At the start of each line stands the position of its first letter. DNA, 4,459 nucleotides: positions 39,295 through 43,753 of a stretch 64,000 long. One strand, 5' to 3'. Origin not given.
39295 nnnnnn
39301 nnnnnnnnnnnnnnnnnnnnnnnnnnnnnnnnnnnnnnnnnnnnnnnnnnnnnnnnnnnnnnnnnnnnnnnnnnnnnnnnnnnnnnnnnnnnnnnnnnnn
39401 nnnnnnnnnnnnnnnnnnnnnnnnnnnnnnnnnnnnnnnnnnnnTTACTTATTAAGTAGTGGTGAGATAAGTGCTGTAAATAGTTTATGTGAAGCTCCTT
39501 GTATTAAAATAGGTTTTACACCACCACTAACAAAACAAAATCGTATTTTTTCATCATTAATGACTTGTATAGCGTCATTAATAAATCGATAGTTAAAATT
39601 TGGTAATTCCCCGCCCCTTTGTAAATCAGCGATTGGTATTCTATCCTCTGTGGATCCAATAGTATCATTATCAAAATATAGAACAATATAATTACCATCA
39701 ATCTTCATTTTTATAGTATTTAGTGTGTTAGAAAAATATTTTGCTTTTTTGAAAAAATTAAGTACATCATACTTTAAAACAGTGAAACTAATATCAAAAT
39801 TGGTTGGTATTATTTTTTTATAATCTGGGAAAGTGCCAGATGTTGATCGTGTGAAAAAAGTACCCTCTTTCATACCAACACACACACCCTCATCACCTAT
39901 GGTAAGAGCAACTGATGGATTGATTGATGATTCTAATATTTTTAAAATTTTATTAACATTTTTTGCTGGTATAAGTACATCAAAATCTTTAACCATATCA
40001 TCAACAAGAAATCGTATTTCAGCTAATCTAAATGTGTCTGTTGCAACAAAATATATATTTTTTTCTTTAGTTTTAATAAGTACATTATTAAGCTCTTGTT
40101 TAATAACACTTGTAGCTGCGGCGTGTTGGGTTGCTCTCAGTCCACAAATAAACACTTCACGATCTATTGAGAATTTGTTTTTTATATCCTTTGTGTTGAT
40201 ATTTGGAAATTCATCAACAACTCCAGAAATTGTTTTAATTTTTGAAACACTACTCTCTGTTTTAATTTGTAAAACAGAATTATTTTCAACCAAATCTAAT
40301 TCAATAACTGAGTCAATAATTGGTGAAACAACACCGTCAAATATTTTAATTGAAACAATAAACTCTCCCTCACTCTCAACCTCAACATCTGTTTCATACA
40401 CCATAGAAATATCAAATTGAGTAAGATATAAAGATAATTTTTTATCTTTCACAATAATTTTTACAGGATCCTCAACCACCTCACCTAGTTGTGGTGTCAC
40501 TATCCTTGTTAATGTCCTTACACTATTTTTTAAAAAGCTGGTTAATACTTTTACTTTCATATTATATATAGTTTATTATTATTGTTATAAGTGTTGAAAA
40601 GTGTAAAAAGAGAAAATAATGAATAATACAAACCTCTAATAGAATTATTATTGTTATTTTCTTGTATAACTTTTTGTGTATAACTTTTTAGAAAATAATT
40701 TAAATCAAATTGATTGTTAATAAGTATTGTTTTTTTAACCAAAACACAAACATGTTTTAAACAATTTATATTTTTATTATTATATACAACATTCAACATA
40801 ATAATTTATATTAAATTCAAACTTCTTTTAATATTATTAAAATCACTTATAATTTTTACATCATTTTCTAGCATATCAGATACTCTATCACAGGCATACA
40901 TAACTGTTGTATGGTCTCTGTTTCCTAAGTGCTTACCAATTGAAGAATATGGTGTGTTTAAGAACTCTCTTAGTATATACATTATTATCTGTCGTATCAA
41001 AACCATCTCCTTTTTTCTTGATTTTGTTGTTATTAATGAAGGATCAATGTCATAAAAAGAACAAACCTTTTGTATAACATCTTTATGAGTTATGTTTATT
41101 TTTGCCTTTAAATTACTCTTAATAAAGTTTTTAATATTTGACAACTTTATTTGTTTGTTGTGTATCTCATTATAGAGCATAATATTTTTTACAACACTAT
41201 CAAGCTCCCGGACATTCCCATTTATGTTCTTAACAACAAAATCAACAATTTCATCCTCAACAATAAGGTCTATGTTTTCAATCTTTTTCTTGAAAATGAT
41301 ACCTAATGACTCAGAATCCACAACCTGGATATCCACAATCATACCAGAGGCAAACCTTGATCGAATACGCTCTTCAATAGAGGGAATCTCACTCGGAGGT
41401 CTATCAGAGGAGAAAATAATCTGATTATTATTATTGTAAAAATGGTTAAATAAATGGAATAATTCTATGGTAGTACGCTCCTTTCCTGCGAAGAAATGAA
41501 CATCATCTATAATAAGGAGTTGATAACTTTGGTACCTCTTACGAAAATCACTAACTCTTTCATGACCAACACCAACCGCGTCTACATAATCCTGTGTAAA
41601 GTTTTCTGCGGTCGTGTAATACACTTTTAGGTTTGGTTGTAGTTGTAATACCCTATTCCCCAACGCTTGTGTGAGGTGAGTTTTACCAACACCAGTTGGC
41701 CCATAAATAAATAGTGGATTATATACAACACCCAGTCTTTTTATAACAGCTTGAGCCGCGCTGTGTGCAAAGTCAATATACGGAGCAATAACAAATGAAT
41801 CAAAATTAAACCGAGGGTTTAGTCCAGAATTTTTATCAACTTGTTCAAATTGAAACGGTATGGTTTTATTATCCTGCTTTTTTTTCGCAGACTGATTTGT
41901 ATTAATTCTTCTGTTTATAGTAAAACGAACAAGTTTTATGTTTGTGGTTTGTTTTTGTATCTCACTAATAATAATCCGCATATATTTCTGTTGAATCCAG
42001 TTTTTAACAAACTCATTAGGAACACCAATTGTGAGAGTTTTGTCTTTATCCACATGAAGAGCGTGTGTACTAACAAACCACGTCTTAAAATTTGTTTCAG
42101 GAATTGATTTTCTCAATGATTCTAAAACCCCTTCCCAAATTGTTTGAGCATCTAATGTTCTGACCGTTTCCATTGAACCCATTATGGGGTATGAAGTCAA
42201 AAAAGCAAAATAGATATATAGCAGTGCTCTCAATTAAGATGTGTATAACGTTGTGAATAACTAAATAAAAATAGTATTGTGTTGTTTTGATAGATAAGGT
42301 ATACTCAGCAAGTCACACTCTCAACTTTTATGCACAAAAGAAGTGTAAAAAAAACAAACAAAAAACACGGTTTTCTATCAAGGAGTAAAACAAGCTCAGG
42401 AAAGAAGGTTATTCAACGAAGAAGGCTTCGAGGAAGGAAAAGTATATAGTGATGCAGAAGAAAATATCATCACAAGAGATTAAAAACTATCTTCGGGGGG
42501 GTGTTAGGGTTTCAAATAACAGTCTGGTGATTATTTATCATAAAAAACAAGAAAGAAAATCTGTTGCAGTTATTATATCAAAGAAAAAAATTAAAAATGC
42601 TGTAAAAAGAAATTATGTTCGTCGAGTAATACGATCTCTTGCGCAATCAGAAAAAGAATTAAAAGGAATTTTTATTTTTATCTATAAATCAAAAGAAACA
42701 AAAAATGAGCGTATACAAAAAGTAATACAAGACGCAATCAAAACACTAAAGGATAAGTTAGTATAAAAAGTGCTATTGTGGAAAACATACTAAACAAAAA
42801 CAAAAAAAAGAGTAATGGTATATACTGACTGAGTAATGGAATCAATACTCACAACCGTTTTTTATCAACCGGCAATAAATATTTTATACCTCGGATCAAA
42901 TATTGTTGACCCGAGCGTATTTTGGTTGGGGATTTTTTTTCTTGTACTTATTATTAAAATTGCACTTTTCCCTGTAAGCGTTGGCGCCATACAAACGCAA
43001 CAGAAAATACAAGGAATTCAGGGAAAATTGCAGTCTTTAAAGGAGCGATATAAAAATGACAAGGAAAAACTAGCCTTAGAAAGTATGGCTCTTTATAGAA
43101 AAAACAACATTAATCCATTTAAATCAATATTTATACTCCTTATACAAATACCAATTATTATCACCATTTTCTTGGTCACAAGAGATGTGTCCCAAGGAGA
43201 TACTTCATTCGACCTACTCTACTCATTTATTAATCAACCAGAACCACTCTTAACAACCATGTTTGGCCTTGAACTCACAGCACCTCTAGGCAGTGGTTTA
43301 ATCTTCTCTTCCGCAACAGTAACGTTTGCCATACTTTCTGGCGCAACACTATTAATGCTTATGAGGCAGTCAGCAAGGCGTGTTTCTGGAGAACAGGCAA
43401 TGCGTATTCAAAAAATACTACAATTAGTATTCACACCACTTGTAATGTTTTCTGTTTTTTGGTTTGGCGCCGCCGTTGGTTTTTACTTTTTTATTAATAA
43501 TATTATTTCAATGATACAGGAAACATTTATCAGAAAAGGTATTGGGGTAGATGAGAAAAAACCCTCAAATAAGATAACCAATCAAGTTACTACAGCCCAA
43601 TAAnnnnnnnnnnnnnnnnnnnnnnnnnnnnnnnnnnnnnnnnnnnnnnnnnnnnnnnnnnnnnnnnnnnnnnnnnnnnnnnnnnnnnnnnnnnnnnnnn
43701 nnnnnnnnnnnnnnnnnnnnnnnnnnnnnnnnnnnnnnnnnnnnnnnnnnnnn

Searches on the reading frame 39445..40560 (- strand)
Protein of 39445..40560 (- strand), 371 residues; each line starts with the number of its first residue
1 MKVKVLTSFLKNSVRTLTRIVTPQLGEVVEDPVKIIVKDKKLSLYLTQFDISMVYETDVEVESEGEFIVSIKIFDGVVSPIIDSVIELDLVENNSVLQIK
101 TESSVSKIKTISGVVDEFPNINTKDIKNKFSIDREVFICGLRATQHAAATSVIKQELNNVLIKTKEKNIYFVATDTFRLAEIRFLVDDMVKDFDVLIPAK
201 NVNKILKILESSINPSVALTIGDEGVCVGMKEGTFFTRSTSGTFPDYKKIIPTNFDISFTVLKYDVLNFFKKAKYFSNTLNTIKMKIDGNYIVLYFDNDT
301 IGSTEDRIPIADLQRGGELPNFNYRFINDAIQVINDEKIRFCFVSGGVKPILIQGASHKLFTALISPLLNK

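Call 24: search_protein_families(library=pfam, proteins=[window:39445-40560:-], max_evalue=0.01)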
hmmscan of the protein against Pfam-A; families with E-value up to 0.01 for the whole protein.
window:39445-40560:- (371 aa): 3 families
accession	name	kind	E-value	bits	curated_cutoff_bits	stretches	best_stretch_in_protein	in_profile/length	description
PF02767.21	DNA_pol3_beta_2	-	5.9e-15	56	27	1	132-246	2-116/116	DNA polymerase III beta subunit, central domain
PF02768.20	DNA_pol3_beta_3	-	1.1e-12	48.3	27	1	248-367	1-119/121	DNA polymerase III beta subunit, C-terminal domain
PF00712.24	DNA_pol3_beta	-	3.2e-10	40.6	24.4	2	129-211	2-84/120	DNA polymerase III beta subunit, N-terminal domain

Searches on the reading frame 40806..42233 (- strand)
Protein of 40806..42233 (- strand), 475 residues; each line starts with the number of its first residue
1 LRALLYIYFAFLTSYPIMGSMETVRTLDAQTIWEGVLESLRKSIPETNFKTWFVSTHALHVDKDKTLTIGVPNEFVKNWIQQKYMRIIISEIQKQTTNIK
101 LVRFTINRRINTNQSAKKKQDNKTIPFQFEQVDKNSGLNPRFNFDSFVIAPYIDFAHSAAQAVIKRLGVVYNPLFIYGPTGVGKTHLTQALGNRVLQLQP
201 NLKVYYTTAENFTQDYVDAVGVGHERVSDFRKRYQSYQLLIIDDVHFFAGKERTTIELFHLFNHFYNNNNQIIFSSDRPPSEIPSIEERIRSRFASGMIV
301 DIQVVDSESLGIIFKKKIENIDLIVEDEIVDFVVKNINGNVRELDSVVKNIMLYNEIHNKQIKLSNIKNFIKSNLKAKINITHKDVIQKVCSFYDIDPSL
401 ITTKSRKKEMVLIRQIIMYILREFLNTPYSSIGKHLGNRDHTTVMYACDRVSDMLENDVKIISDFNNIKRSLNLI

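Call 24: search_protein_families(library=pfam, proteins=[window:40806-42233:-], max_evalue=0.01)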
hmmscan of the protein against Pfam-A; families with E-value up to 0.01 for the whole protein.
window:40806-42233:- (475 aa): 12 families
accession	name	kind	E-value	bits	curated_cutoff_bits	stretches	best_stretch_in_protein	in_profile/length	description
PF00308.24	Bac_DnaA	-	3.1e-55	187.2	23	1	138-301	1-162/162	Bacterial DnaA ATPAse domain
PF08299.17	Bac_DnaA_C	-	2.6e-24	85.4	31.5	1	385-451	3-69/69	Bacterial dnaA protein helix-turn-helix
PF11638.13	DnaA_N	-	1.1e-18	67.1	24.6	1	30-88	1-59/65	DnaA N-terminal domain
PF01695.23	IstB_IS21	-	3.7e-09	36.9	24.1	1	174-275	95-192/238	IstB-like ATP binding protein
PF00004.35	AAA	-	6.5e-08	33.5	21.2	1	175-295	2-124/131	ATPase family associated with various cellular activities (AAA)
PF13401.12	AAA_22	-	9.6e-06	26.4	27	1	174-267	8-109/130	AAA domain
PF01637.24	ATPase_2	-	8.4e-05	22.9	33.2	1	171-220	20-68/225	ATPase domain predominantly from Archaea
PF00910.28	RNA_helicase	-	0.00043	21.2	21.5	1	175-217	2-48/105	RNA helicase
PF13173.12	AAA_14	-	0.0012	19.3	27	1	172-255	3-81/129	AAA domain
PF00270.35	DEAD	-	0.0018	18.5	26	0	217-276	95-157/167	DEAD/DEAH box helicase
PF18581.7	SYCP2_ARLD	-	0.0035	17.7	27.8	1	315-415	12-113/175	Synaptonemal complex 2 armadillo-repeat-like domain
PF13191.12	AAA_16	-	0.0056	17.6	32.6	0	172-197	25-50/167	AAA ATPase domain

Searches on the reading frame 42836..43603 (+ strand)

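Call 24: search_protein_families(library=pfam, proteins=[window:42836-43603:+], max_evalue=0.01)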
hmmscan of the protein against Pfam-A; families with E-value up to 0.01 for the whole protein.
window:42836-43603:+ (255 aa): 1 family
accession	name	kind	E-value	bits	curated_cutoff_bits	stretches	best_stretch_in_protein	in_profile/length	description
PF02096.25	60KD_IMP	-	6.6e-34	117.7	35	1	30-234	2-163/163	60Kd inner membrane protein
